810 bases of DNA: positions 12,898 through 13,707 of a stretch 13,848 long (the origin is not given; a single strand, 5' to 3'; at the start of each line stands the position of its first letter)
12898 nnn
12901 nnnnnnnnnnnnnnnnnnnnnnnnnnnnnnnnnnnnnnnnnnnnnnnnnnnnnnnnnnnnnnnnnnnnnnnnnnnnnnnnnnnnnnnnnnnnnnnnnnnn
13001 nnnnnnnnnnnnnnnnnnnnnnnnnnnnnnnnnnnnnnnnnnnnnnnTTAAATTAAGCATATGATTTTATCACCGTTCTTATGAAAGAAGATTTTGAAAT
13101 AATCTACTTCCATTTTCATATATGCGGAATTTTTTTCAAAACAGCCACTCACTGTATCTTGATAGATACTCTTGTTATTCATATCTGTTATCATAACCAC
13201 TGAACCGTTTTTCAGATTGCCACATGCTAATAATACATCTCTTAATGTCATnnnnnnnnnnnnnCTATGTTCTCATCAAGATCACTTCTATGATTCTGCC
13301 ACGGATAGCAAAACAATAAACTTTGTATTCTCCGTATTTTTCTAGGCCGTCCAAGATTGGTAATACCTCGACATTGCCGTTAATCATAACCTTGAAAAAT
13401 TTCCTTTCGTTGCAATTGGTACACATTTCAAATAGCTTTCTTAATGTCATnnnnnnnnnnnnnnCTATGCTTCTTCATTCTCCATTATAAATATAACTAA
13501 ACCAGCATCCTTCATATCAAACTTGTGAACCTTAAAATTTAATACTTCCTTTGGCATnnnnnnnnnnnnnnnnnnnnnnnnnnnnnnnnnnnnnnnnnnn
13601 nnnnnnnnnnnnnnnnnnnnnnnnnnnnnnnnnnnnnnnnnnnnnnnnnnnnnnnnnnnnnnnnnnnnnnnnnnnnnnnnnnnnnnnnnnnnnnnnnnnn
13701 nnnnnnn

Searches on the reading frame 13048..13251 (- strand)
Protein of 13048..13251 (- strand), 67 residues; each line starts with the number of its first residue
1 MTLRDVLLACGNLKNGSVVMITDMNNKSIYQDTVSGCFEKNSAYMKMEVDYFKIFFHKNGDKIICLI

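Call 6: search_protein_families(library=pfam, proteins=[window:13048-13251:-], max_evalue=0.01)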
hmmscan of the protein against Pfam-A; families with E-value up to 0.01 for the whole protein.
window:13048-13251:- (67 aa): 0 families

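Call 12: search_protein_families(library=phrogs, proteins=[window:13048-13251:-], max_evalue=0.1)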
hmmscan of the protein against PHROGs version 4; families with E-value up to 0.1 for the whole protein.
window:13048-13251:- (67 aa): 1 family
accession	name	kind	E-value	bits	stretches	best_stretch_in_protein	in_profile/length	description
phrog_1903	-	unknown function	0.026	14.9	1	14-58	32-75/261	-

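Call 84: search_protein_families(library=ncbifam, proteins=[window:13051-13251:-], max_evalue=0.1)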
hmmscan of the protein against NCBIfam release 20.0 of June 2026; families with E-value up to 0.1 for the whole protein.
window:13051-13251:- (67 aa): 0 families

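Call 85: search_dna_similar(query=window:13051-13251:-, collection=phages, mode=protein, max_evalue=0.001, max_rows=30)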
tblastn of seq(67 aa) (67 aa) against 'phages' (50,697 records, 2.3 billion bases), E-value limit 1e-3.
Records with a match: 1; places in all: 1; records where one place covers at least 80% of the query: 1.
Best place of each record, by identity: 60-80% 1.
By first word of the organism name: Bacteriophage 1.
By host as written in the record: - 1.
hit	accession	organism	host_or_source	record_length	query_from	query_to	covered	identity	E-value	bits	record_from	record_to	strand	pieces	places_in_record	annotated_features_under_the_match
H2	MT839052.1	Bacteriophage sp.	human fecal samples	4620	1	67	100%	70.1%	4e-24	98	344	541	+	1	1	record has no annotation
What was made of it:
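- Tried and rejected: tblastn with D found the same record only (call 85).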

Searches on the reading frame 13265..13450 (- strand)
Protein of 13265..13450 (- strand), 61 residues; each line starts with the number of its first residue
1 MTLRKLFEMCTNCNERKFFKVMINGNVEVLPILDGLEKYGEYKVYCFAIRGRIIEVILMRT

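Call 6: search_protein_families(library=pfam, proteins=[window:13265-13450:-], max_evalue=0.01)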
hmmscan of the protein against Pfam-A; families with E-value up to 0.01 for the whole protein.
window:13265-13450:- (61 aa): 0 families

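Call 12: search_protein_families(library=phrogs, proteins=[window:13265-13450:-], max_evalue=0.1)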
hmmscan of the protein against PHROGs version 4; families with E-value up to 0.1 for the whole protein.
window:13265-13450:- (61 aa): 2 families
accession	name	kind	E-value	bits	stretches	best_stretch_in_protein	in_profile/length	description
phrog_38307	-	unknown function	0.029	15.6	1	30-57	10-37/122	-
phrog_16068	-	unknown function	0.031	15.3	1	1-38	1-38/56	-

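Call 32: find_encoding_contigs(protein=window:13265-13450:-, flank=3000, max_places=10)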
Protein window:13265-13450:- (61 aa): 6 contigs read that carry it; 1 place shown.
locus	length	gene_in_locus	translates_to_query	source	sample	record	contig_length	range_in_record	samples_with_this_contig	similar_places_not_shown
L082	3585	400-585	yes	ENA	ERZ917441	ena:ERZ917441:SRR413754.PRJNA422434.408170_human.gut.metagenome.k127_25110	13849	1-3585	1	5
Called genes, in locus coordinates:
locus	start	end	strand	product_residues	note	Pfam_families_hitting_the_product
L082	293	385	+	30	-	-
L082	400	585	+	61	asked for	-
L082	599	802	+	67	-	-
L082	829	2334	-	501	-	PF05048:NosD (faint), PF12708:Pect-lyase_RHGA_epim, PF13229:Beta_helix (faint)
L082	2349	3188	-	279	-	-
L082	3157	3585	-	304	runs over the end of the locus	PF05352:Phage_connector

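Call 84: search_protein_families(library=ncbifam, proteins=[window:13268-13450:-], max_evalue=0.1)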
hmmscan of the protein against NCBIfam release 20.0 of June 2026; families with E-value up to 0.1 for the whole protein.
window:13268-13450:- (61 aa): 0 families

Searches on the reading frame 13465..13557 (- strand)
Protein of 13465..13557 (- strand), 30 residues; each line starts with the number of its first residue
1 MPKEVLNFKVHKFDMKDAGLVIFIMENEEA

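Call 75: find_encoding_contigs(protein=window:13465-13557:-, flank=400, max_places=10)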
Protein window:13465-13557:- (30 aa): 6 contigs read that carry it; 1 place shown.
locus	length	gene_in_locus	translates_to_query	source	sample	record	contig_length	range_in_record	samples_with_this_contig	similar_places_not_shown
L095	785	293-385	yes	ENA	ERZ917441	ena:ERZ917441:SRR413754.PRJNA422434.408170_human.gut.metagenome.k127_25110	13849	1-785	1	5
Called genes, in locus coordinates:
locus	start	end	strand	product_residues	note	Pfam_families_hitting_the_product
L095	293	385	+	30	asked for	-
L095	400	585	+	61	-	-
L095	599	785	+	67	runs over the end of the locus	-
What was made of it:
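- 13465..13661 (-): E: frameshifted pseudogene of a 64-65-aa gene. One T is missing near 13599-13601. The truncated 30-aa gene call is on record in 6 contigs (call 75).
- The truncated 30-aa gene call is on record in 6 contigs (call 75), which argues against a one-off assembly error.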
